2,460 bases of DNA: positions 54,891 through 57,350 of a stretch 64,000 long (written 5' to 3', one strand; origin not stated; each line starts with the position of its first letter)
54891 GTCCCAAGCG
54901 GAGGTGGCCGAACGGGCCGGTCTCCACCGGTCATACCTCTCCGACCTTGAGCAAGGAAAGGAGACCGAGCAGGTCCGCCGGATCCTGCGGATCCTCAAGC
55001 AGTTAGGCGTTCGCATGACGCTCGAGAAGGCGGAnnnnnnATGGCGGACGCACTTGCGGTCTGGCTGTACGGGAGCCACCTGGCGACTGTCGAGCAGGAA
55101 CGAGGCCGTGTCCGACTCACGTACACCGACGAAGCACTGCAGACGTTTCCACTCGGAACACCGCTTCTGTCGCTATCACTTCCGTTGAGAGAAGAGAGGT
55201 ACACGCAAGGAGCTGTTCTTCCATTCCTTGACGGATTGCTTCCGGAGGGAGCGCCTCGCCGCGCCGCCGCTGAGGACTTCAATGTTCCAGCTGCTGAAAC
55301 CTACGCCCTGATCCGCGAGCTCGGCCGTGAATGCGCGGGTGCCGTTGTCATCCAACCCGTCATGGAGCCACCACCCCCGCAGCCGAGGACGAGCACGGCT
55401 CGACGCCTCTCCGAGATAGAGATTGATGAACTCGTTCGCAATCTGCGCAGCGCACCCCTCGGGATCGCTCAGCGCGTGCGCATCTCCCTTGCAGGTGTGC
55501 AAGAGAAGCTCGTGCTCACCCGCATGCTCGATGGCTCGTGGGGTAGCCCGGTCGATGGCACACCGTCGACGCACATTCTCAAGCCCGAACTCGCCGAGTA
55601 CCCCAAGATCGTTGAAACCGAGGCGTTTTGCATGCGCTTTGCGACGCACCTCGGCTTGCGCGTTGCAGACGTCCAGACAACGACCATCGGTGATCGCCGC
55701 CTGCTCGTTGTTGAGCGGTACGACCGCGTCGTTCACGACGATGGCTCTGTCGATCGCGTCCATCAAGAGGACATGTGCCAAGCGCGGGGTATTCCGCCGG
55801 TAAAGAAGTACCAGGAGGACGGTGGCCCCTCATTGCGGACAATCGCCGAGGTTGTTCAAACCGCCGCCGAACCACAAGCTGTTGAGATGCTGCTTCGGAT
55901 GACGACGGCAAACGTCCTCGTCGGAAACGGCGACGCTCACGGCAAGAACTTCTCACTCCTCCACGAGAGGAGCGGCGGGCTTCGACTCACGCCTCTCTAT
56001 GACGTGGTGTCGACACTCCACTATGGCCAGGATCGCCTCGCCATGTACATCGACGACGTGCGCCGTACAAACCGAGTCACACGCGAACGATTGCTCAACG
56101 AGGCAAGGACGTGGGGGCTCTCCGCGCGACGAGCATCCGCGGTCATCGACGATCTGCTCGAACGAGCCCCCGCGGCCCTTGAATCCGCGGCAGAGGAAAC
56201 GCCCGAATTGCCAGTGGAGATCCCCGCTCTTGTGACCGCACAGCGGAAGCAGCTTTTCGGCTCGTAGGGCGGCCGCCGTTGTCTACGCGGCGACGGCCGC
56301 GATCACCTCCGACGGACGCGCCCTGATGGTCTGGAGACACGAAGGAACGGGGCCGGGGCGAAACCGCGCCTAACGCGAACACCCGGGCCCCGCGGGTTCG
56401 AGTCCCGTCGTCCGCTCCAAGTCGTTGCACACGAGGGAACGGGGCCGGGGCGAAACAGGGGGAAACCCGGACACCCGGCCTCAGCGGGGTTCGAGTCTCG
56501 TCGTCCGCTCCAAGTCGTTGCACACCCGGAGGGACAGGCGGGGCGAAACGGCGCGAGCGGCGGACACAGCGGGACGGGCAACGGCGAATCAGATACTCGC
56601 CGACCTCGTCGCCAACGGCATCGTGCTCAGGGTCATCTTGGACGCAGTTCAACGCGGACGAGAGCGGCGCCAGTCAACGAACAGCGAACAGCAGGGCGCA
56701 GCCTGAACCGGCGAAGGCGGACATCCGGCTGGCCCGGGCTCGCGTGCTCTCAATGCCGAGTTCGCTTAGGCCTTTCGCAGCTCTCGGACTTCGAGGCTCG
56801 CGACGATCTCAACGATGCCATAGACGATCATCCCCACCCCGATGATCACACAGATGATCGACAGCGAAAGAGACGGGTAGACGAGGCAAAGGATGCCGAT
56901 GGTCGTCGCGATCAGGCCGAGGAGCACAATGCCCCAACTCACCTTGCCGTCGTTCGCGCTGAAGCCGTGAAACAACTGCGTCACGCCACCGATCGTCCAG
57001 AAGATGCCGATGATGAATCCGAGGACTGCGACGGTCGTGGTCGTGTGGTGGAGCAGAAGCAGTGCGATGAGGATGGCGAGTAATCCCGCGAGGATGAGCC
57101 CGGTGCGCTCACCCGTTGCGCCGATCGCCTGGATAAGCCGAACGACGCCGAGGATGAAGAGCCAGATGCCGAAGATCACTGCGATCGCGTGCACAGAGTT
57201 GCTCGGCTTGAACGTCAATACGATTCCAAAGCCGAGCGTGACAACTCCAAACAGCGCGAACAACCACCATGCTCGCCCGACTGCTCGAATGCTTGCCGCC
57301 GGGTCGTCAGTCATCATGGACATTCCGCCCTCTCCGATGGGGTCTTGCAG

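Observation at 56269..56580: Array of 2.5 tandem ~92-93-bp structured units ending in tRNA T-arm/acceptor/CCA modules, fused to the 3' end of hipBA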

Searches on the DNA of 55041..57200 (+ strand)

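Call 4: search_rna_families(source=window, start=55800, end=57200, threshold=evalue, max_evalue=10, show_alignments=5)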
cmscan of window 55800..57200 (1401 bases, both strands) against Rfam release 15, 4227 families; matches with E-value up to 10: 6.
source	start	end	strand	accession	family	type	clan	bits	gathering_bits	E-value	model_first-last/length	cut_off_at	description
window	57059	57182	+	RF00305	snoZ248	Gene; snRNA; snoRNA; CD-box;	-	18.7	120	1.5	1-137/137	no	Small nucleolar RNA Z248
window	56314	56413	+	RF01852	tRNA-Sec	Gene; tRNA;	CL00001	15.3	47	9.9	1-91/91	no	Selenocysteine transfer RNA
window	57005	57076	+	RF01516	v-snoRNA-1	Gene; snRNA; snoRNA; CD-box;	-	15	75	5.1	1-65/65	no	Human herpesvirus 1 small nucleolar RNA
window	55863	55926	-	RF01516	v-snoRNA-1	Gene; snRNA; snoRNA; CD-box;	-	14.8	75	5.6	1-65/65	no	Human herpesvirus 1 small nucleolar RNA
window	55828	55902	+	RF01516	v-snoRNA-1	Gene; snRNA; snoRNA; CD-box;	-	14.5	75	6.7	1-65/65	no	Human herpesvirus 1 small nucleolar RNA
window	57006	57020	+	RF01152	sR1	Gene; snRNA; snoRNA; CD-box;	-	11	45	7.1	1-57/57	no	Small nucleolar RNA sR1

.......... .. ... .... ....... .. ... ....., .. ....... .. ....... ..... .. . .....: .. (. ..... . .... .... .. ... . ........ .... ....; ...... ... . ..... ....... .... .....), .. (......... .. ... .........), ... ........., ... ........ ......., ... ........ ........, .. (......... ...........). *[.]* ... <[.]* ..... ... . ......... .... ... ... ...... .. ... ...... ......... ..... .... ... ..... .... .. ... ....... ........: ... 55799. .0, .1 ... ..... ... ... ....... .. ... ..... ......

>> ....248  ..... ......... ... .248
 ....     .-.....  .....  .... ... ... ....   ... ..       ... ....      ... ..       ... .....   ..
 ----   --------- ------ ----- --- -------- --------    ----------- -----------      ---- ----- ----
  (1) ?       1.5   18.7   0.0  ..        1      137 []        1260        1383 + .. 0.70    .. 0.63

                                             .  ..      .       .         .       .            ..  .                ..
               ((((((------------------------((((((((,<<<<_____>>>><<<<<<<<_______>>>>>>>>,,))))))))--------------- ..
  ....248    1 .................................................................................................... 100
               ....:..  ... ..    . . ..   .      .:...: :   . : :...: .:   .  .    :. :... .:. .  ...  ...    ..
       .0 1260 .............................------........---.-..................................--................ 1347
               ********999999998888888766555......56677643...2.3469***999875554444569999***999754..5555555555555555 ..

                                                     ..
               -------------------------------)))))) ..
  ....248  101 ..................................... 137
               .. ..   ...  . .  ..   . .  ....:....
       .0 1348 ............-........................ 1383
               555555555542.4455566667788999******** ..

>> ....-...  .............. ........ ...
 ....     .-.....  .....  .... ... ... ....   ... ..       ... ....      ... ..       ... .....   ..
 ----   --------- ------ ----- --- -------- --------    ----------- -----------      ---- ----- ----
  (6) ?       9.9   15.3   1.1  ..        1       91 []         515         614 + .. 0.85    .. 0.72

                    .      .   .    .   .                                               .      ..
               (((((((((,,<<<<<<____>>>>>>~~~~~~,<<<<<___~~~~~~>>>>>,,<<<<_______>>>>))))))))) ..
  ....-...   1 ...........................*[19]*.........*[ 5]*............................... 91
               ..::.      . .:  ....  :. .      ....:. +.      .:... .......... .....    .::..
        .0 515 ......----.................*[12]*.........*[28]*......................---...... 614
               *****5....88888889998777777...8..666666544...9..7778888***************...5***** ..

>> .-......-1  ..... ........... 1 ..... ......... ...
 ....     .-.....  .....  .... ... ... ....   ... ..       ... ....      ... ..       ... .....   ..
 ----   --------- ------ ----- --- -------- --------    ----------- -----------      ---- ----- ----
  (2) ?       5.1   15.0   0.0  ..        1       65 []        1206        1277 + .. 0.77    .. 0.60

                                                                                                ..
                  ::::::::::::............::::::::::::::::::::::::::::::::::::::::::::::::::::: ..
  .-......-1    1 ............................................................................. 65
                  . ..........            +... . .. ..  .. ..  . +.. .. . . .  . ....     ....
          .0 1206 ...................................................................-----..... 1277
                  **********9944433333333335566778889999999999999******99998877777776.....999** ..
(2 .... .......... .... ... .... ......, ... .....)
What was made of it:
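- On tRNA gene (tRNA-Gly): Rfam gives only a tRNA-Sec match of 15.3 bits at E = 9.9, against a gathering score of 47 (call 4).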

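Call 14: search_dna_similar(query=window:56300-56600:+, collection=phages, mode=distant, max_evalue=0.01)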
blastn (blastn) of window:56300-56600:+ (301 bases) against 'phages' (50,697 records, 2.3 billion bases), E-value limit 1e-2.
Records with a match: 4; places in all: 4; records where one place covers at least 80% of the query: 0.
Best place of each record, by identity: 90-95% 4.
By first word of the organism name: Ralstonia 2; Aeromonas 2.
By host as written in the record: - 2; Aeromonas hydrophila 2.
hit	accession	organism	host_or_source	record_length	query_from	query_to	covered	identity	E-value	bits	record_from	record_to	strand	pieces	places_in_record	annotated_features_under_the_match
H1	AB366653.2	Ralstonia phage phiRSL1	-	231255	92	221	23%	91.3%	6e-4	100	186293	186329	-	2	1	hypothetical protein | tRNA-Gly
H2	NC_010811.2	Ralstonia phage phiRSL1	-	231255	92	221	23%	91.3%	6e-4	100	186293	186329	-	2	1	hypothetical protein | tRNA-Gly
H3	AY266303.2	Aeromonas phage Aeh1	Aeromonas hydrophila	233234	92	121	10%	93.3%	7e-3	46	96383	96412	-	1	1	tRNA-Val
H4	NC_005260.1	Aeromonas phage Aeh1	Aeromonas hydrophila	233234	92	121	10%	93.3%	7e-3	46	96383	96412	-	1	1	tRNA-Val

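Call 15: search_dna_similar(query=window:56300-56600:+, collection=plasmids, mode=distant, max_evalue=0.01)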
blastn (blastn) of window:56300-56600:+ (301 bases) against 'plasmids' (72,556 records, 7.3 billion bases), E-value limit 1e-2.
Records with a match: 3; places in all: 4; records where one place covers at least 80% of the query: 0.
Best place of each record, by identity: 95-99% 3.
By first word of the organism name: Acetoanaerobium 1; Anoxybacillus 1; Nonomuraea 1.
By predicted mobility (MOB-suite, as given by PLSDB): non-mobilizable 3.
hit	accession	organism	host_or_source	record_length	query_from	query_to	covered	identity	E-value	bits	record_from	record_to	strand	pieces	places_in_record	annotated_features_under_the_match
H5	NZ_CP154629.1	Acetoanaerobium noterae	cell culture,Sludge of a digestion ...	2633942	92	121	10%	96.7%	2e-3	51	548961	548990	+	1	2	none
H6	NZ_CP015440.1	Anoxybacillus amylolyticus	Microbial isolate,soil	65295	92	120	10%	96.6%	6e-3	49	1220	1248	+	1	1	none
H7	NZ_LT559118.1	Nonomuraea gerenzanensis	-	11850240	92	120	10%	96.6%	6e-3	49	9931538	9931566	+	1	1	none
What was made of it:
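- Phage and plasmid searches hit only tRNA 3' ends (calls 14, 15).
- Tried and rejected: Phage and plasmid blastn: only generic tRNA 3' ends (calls 14, 15).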

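Call 32: search_rna_families(source=L034, start=2100, end=2700, threshold=evalue, max_evalue=10, show_alignments=3)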
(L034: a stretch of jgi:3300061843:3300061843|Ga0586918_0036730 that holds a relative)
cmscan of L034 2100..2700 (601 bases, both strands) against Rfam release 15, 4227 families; matches with E-value up to 10: 3.
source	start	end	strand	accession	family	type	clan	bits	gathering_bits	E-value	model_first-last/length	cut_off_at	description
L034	2304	2394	-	RF01852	tRNA-Sec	Gene; tRNA;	CL00001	15.6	47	3.5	1-91/91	no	Selenocysteine transfer RNA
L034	2251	2358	-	RF02553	YrlA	Gene; sRNA;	-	14.6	69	5.2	1-114/114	no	Y RNA-like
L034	2314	2326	+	RF04351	Plastid-psbl-rps4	Cis-reg;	-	13.5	68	8.2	11-23/53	no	Plastid-psbl-rps4 3UTR RNA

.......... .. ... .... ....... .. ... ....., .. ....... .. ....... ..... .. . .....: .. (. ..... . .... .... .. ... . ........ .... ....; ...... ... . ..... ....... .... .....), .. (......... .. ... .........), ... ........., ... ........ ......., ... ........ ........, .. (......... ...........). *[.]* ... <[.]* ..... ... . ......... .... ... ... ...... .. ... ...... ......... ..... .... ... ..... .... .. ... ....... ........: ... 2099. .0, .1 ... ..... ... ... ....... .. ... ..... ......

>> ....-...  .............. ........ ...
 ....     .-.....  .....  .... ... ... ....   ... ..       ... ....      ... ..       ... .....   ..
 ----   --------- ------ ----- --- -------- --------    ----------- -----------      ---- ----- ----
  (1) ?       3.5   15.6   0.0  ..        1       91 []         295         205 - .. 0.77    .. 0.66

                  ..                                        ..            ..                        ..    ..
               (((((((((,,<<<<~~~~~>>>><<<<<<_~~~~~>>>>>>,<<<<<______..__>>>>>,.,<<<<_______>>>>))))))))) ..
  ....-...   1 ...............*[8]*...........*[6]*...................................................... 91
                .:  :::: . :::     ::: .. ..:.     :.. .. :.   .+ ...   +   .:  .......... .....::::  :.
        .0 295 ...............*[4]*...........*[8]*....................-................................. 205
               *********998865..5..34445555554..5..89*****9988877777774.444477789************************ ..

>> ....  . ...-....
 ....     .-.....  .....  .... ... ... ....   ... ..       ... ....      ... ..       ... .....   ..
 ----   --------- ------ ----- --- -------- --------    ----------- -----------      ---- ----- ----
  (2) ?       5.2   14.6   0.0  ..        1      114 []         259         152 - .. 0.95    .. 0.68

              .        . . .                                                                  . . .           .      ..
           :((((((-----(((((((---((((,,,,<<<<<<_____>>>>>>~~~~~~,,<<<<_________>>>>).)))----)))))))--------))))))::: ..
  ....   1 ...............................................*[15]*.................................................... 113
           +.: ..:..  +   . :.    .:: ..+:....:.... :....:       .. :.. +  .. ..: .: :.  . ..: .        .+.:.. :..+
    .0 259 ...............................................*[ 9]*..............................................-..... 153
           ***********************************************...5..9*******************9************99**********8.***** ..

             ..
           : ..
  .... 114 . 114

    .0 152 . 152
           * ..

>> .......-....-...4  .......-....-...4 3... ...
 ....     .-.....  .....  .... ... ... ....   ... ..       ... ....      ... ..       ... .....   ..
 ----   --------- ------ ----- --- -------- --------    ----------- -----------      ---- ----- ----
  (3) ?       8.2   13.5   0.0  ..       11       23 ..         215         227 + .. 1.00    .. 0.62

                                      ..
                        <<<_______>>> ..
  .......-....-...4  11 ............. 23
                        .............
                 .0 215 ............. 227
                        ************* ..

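Call 73: build_rna_model(alignment_id=A5, structure=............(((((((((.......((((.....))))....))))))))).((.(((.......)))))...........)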
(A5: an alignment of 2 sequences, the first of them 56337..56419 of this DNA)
Model R1 built from alignment A5 (2 sequences, 84 columns); structure: as given.
model positions 84; base pairs 18; branch points 1; effective number of sequences 1.09; information 0.677 bits per position. Calibrated on 0.2 Mb of random sequence (short: E-values are rough).
structure used (alignment columns):
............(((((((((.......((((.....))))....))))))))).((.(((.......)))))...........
